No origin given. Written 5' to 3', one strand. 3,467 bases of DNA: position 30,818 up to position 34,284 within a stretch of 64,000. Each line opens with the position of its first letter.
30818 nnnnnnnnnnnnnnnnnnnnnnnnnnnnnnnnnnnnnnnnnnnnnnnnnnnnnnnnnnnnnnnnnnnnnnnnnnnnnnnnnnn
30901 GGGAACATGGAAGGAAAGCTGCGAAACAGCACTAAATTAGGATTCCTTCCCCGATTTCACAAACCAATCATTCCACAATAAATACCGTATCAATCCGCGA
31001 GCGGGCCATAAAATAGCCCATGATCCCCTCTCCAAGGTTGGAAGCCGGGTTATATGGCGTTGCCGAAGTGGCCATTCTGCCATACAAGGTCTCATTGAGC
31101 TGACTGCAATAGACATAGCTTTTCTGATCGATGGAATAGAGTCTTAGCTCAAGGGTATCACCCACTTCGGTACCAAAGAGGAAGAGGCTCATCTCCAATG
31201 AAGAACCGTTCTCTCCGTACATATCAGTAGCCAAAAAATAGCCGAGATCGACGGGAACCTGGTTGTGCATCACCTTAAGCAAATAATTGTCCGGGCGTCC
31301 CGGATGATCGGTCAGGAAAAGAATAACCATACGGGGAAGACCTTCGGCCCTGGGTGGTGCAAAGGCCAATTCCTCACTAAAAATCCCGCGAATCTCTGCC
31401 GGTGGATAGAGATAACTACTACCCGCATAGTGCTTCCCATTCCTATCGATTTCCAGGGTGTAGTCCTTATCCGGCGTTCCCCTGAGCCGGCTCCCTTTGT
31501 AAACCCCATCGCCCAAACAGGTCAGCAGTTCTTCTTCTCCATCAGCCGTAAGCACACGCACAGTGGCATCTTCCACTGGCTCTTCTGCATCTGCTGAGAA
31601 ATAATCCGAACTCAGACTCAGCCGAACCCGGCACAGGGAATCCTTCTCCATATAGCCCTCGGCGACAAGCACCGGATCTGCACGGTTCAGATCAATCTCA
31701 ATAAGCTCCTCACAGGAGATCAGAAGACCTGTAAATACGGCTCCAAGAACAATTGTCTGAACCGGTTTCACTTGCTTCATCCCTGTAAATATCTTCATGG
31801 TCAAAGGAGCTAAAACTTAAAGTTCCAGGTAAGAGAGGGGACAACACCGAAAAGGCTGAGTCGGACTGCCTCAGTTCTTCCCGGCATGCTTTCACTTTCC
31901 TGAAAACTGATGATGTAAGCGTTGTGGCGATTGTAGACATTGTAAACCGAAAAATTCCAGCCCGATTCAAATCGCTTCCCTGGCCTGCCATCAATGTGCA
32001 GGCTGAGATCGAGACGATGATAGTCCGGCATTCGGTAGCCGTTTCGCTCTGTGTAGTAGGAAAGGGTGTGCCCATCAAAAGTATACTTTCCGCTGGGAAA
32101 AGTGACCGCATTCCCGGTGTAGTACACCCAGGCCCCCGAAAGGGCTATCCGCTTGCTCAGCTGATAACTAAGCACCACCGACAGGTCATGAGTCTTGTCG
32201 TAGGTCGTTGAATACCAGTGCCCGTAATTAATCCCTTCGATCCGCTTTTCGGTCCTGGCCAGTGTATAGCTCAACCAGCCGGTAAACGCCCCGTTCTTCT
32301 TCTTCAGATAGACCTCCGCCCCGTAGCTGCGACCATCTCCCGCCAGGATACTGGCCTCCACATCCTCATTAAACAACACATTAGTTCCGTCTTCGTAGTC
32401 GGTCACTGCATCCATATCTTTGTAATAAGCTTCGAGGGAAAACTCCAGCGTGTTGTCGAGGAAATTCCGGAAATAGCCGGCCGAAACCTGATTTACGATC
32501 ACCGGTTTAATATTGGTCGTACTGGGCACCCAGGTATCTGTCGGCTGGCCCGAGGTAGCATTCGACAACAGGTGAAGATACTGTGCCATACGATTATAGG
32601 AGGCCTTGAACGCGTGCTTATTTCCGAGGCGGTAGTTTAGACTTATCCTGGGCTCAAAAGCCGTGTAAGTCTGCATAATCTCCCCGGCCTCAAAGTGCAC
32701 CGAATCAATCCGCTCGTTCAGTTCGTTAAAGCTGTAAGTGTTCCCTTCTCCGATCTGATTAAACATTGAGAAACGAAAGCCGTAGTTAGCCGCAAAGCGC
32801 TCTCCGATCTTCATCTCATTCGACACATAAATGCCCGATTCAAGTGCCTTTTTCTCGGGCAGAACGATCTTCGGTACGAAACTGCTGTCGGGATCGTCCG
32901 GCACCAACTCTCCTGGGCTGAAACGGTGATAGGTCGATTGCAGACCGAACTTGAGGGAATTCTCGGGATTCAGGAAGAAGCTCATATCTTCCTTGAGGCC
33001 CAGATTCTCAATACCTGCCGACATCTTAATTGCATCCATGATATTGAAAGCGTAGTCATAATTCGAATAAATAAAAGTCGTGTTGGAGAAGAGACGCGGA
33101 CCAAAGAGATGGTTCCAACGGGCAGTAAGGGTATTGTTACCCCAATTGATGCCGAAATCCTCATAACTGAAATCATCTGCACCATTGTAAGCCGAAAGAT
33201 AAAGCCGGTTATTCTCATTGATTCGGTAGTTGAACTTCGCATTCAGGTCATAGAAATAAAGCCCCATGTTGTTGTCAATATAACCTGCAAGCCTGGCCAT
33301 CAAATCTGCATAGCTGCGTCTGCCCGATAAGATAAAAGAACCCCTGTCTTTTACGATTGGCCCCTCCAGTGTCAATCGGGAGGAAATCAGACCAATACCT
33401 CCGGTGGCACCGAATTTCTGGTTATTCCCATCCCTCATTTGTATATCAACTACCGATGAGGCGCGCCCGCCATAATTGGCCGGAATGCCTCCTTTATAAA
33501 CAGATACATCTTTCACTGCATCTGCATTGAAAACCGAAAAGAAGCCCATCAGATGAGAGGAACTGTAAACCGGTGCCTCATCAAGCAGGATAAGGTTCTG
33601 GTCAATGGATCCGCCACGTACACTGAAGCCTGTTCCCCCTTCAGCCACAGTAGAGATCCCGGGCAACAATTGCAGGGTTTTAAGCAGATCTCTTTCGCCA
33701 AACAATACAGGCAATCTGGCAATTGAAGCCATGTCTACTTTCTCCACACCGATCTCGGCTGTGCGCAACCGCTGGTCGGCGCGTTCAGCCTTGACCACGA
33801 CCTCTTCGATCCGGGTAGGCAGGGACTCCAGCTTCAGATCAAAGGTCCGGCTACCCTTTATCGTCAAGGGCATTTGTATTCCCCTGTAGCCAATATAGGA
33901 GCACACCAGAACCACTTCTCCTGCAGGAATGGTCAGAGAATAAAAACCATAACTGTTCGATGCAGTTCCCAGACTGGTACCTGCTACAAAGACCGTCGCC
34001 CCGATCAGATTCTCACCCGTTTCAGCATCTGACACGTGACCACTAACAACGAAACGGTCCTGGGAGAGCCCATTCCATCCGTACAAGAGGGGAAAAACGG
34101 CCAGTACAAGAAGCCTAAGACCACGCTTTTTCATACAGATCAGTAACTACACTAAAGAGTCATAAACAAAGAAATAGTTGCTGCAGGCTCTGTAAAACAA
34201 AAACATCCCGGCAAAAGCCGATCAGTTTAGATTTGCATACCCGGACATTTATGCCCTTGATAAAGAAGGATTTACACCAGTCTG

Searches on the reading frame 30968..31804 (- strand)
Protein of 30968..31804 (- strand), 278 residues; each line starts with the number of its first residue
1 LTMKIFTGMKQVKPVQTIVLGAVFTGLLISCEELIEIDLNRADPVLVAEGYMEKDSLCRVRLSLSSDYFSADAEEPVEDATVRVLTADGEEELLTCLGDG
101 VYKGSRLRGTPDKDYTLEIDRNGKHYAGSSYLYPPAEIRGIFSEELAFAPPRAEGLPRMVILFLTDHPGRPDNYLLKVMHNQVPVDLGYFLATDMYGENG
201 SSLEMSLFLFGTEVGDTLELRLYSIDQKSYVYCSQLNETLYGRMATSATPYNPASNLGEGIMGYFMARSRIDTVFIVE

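Call 55: search_protein_families(library=pfam, max_evalue=0.0001, proteins=[window:30968-31804:-])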
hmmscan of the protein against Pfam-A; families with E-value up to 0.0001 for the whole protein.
window:30968-31804:- (278 aa): 1 family
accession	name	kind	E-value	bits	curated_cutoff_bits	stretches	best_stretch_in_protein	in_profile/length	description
PF14054.11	DUF4249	-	1e-13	51.9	28.5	1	33-267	2-262/269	Domain of unknown function (DUF4249)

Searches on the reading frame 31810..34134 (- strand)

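Call 55: search_protein_families(library=pfam, max_evalue=0.0001, proteins=[window:31810-34134:-])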
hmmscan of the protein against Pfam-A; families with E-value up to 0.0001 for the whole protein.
window:31810-34134:- (774 aa): 3 families
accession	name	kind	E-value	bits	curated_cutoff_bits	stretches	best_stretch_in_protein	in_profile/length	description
PF13715.12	CarbopepD_reg_2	-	1.4e-18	67.1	32.2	1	30-114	1-88/88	CarboxypepD_reg-like domain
PF00593.30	TonB_dep_Rec_b-barrel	-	6.1e-17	63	27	1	288-735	17-435/436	TonB dependent receptor-like, beta-barrel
PF07715.20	Plug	-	3.1e-10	41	23.9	1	146-227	21-105/107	TonB-dependent Receptor Plug Domain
